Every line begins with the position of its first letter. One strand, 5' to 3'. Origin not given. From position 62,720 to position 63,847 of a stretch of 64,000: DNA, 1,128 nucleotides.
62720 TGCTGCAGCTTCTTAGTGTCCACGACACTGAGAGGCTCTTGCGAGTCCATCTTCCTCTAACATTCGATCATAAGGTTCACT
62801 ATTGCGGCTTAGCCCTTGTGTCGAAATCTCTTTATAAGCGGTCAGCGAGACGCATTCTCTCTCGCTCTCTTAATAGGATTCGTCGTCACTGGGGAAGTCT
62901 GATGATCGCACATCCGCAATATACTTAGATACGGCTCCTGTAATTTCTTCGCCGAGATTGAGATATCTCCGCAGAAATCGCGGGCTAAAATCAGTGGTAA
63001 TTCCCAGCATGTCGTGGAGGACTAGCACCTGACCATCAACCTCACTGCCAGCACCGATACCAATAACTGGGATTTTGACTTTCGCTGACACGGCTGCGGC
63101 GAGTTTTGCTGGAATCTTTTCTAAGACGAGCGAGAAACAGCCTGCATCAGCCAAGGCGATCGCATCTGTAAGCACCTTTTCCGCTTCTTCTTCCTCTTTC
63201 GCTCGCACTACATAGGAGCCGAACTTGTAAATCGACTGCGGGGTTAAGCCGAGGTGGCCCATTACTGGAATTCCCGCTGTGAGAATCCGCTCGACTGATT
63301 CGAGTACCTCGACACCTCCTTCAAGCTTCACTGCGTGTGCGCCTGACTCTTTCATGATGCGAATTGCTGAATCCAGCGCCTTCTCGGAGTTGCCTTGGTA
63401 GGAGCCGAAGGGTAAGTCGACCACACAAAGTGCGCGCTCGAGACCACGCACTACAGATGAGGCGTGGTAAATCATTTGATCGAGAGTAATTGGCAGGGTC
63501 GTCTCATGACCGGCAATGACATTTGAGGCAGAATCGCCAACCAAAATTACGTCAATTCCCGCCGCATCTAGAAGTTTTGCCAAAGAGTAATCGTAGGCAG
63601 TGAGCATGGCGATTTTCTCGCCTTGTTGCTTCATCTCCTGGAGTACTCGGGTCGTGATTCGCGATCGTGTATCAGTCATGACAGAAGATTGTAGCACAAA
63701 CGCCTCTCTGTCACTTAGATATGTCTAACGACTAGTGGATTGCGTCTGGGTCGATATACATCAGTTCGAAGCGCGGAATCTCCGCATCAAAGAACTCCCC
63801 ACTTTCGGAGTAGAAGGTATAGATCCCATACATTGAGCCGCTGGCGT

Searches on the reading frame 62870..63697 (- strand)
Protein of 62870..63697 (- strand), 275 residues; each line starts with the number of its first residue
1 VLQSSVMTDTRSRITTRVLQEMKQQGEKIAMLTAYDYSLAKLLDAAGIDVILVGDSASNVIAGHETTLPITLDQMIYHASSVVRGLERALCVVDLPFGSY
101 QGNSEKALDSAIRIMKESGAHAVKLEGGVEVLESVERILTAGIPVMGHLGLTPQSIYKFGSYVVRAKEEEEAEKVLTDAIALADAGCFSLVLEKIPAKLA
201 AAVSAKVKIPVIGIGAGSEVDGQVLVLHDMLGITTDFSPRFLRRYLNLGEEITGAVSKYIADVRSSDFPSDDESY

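Call 18: search_protein_families(library=pfam, proteins=[window:62870-63697:-], max_evalue=0.001)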
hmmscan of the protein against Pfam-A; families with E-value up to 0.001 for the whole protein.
window:62870-63697:- (275 aa): 2 families
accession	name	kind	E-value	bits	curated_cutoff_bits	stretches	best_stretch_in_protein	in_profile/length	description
PF02548.21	Pantoate_transf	-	2.5e-114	381.5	28.7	1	13-270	1-258/259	Ketopantoate hydroxymethyltransferase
PF13714.12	PEP_mutase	-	4.7e-05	23.5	31.5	1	19-128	1-107/240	Phosphoenolpyruvate phosphomutase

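Call 101: find_encoding_contigs(protein=window:62870-63697:-, flank=10000, max_places=2)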
Protein window:62870-63697:- (275 aa): 3 contigs read that carry it; 2 places shown.
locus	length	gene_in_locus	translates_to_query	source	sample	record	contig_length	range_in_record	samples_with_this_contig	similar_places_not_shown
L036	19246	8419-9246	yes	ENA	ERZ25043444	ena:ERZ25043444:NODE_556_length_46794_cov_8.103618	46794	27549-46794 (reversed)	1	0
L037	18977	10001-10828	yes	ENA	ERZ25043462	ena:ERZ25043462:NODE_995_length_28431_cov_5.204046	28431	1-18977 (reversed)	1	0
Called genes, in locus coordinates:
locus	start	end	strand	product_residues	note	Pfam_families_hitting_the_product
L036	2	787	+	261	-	?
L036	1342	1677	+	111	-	-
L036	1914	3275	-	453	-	PF04055:Radical_SAM, PF13186:SPASM, PF08369:PCP_red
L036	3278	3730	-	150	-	PF08369:PCP_red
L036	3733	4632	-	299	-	PF01656:CbiA, PF02374:ArsA_ATPase (faint), PF09140:MipZ, PF10609:ParA, PF13614:AAA_31 (weak)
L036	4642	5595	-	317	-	PF01040:UbiA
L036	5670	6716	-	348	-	PF01656:CbiA, PF02374:ArsA_ATPase (weak), PF06564:CBP_BcsQ (faint), PF09140:MipZ (faint), PF10609:ParA (weak), PF13614:AAA_31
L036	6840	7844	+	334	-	PF01408:GFO_IDH_MocA, PF02894:GFO_IDH_MocA_C, PF22725:GFO_IDH_MocA_C3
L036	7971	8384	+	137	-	PF04379:DUF525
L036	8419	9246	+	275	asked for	PF02548:Pantoate_transf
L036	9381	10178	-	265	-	-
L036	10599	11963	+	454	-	-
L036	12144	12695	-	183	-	-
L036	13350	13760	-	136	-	-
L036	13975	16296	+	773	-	PF02366:PMT, PF13231:PMT_2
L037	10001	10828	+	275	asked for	PF02548:Pantoate_transf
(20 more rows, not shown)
